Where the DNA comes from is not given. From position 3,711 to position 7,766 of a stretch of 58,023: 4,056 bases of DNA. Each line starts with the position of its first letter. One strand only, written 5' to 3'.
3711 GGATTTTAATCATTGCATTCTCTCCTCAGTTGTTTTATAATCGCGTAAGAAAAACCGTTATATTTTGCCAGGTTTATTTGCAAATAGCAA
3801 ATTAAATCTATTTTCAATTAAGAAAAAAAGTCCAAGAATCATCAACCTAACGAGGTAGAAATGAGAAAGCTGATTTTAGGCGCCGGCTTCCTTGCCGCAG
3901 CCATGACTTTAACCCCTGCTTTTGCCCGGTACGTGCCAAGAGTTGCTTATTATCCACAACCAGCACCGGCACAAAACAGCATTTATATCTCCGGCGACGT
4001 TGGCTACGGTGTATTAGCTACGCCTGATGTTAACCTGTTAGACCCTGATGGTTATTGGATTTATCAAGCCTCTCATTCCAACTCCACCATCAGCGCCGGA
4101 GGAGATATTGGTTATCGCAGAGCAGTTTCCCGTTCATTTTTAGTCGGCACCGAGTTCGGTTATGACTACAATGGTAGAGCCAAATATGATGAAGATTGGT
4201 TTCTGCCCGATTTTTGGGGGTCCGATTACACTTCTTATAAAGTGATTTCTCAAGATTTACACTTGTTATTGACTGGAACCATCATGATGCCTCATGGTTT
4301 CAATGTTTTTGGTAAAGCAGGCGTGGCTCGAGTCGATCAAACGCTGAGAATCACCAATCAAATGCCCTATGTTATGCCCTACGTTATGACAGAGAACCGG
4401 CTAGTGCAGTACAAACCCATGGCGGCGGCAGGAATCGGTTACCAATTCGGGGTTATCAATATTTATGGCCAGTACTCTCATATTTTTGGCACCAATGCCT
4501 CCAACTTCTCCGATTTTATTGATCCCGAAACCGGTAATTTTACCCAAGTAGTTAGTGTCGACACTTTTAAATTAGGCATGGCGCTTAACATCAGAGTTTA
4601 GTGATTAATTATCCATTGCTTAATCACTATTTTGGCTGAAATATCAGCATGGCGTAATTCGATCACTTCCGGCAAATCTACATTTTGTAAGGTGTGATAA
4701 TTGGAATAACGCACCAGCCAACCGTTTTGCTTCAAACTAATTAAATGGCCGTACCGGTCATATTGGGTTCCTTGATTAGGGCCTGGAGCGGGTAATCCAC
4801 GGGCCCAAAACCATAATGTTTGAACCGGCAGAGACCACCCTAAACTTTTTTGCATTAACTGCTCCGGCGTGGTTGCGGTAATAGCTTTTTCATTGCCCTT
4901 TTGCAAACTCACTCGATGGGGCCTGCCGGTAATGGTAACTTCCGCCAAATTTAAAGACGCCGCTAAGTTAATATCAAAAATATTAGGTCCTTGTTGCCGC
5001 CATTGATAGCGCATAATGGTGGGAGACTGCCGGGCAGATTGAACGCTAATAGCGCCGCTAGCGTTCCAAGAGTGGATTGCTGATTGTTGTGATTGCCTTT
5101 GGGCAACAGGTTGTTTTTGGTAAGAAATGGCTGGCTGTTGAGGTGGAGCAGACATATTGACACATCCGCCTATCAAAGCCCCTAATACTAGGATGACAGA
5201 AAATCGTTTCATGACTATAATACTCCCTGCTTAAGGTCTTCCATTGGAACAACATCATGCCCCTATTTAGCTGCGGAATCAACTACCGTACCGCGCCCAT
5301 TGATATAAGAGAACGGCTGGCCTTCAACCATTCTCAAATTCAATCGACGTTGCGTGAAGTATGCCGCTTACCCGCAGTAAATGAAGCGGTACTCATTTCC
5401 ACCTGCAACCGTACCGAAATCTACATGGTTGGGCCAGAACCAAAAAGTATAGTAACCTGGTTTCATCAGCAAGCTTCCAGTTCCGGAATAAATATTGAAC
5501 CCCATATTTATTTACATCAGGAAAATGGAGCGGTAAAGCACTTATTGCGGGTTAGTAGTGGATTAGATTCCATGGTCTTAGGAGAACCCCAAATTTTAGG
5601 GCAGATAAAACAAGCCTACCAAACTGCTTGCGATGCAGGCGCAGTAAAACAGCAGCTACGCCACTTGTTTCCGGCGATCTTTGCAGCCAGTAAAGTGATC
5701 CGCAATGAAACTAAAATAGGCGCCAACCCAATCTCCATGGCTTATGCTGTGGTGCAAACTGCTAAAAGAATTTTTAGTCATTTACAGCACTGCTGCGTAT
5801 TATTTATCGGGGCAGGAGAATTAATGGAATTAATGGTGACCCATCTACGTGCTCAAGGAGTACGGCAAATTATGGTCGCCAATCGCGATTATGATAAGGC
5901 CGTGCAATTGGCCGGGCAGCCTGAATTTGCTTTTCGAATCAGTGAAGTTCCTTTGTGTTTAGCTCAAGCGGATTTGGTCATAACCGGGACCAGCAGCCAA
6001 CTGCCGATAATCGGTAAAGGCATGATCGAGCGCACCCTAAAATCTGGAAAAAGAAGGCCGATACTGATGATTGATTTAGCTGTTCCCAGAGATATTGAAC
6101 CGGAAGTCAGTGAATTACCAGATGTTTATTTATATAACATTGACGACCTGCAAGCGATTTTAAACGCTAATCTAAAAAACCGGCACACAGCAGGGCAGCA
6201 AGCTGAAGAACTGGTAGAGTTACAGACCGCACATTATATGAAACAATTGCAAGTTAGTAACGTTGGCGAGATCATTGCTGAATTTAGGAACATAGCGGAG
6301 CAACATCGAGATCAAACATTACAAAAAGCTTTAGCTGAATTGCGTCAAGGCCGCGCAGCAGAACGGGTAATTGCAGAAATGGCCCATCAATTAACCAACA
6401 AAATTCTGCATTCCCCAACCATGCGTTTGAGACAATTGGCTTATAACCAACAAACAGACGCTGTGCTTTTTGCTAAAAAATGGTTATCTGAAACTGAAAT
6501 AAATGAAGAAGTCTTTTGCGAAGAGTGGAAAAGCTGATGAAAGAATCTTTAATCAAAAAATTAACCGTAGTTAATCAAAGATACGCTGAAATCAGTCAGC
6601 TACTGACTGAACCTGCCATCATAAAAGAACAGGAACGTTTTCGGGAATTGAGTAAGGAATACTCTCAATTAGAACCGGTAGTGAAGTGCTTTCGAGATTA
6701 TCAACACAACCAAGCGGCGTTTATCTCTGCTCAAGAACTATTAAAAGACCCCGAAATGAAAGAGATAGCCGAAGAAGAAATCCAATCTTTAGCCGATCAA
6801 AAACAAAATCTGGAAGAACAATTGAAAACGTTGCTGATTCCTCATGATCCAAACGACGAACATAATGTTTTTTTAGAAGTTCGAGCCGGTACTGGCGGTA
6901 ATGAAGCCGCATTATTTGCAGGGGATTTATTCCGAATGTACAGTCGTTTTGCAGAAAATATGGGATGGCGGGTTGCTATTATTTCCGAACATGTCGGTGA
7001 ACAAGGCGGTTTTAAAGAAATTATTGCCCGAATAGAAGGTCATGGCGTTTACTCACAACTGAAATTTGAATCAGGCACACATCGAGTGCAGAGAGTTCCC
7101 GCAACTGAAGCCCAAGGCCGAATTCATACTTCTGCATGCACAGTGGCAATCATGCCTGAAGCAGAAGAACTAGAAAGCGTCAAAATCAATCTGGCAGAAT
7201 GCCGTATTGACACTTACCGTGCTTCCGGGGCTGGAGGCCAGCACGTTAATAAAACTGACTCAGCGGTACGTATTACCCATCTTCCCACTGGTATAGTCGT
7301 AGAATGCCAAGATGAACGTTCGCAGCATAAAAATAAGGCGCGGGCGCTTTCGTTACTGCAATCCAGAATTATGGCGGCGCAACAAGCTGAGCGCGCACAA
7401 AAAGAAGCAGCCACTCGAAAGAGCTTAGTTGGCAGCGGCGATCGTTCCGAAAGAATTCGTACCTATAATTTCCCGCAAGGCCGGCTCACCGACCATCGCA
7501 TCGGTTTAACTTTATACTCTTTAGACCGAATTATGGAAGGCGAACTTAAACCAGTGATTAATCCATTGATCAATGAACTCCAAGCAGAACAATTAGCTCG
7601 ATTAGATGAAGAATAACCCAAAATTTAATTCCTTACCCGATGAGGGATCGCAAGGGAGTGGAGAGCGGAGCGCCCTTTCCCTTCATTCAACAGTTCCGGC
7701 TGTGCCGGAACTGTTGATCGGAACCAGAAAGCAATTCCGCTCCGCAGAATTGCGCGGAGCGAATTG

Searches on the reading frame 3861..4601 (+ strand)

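Call 44: search_protein_families(library=ncbifam, proteins=[window:3861-4601:+], max_evalue=1e-10)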
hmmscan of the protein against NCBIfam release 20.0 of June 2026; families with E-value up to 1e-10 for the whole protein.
window:3861-4601:+ (246 aa): 0 families

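Call 95: search_protein_families(library=pfam, proteins=[window:3861-4601:+], max_evalue=0.001)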
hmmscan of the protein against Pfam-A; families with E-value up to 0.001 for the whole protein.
window:3861-4601:+ (246 aa): 1 family
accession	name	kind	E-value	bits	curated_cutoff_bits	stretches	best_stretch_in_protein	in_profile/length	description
PF01389.23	OmpA_membrane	-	6.2e-08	33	21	1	38-195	3-135/180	OmpA-like transmembrane domain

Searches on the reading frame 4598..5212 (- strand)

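Call 44: search_protein_families(library=ncbifam, proteins=[window:4598-5212:-], max_evalue=1e-10)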
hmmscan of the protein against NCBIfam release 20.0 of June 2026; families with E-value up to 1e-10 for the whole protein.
window:4598-5212:- (204 aa): 1 family
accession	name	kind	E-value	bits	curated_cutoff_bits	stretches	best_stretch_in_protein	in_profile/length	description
TIGR00548.1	lolB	equivalog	2e-34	118.9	59.6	1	6-201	6-201/202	lipoprotein insertase outer membrane protein LolB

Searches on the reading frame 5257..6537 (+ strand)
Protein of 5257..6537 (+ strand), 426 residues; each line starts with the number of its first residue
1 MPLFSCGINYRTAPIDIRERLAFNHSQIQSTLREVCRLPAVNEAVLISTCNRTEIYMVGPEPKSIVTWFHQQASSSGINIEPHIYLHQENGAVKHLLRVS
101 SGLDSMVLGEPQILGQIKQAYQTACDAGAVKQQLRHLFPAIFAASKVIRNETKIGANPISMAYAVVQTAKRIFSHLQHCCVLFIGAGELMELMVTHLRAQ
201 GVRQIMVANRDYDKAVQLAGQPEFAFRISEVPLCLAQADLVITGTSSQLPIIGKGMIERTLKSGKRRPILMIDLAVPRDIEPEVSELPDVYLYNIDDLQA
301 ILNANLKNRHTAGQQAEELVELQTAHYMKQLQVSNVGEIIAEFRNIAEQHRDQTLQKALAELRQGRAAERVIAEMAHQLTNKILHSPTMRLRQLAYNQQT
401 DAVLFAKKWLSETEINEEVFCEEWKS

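Call 44: search_protein_families(library=ncbifam, proteins=[window:5257-6537:+], max_evalue=1e-10)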
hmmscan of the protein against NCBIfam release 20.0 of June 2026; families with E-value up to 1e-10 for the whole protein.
window:5257-6537:+ (426 aa): 7 families
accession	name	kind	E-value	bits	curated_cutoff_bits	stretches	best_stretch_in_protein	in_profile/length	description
TIGR01035.1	hemA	equivalog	2.2e-118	395.8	209.55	1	4-404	2-406/416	glutamyl-tRNA reductase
NF000744.0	PRK00045.1-3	equivalog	6.4e-96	321.9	429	1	2-404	2-415/447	glutamyl-tRNA reductase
NF010548.0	PRK13940.1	equivalog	3.4e-65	220.5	469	1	1-408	1-406/414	glutamyl-tRNA reductase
NF000750.0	PRK00045.3-4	equivalog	1.8e-56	192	289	1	3-412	3-412/439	glutamyl-tRNA reductase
NF000752.0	PRK00045.4-2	equivalog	7e-39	134.2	381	1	43-416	46-402/412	glutamyl-tRNA reductase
NF001909.0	PRK00676.1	equivalog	1.6e-26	93.2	478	1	5-327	5-312/338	glutamyl-tRNA reductase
NF000751.1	PRK00045.4-1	equivalog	7.3e-20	71.4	478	1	21-384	29-370/426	glutamyl-tRNA reductase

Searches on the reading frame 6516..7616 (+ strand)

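Call 44: search_protein_families(library=ncbifam, proteins=[window:6516-7616:+], max_evalue=1e-10)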
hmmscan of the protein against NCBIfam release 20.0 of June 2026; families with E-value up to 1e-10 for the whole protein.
window:6516-7616:+ (366 aa): 5 families
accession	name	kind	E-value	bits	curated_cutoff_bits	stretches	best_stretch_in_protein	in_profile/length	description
TIGR00019.1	prfA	equivalog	1.4e-167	557.1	423.25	1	8-365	2-360/361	peptide chain release factor 1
NF001859.2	PRK00591.1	equivalog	2.1e-160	533.5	400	1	17-360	2-347/347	peptide chain release factor 1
TIGR00020.2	prfB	exception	6.8e-84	281.9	370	1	15-350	16-350/353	peptide chain release factor 2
TIGR03072.1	release_prfH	equivalog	8.9e-31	107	166.65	1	118-317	1-195/200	peptide chain release factor H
NF006718.0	PRK09256.1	equivalog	2.5e-12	46.7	100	0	220-254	8-42/140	alternative ribosome rescue aminoacyl-tRNA hydrolase ArfB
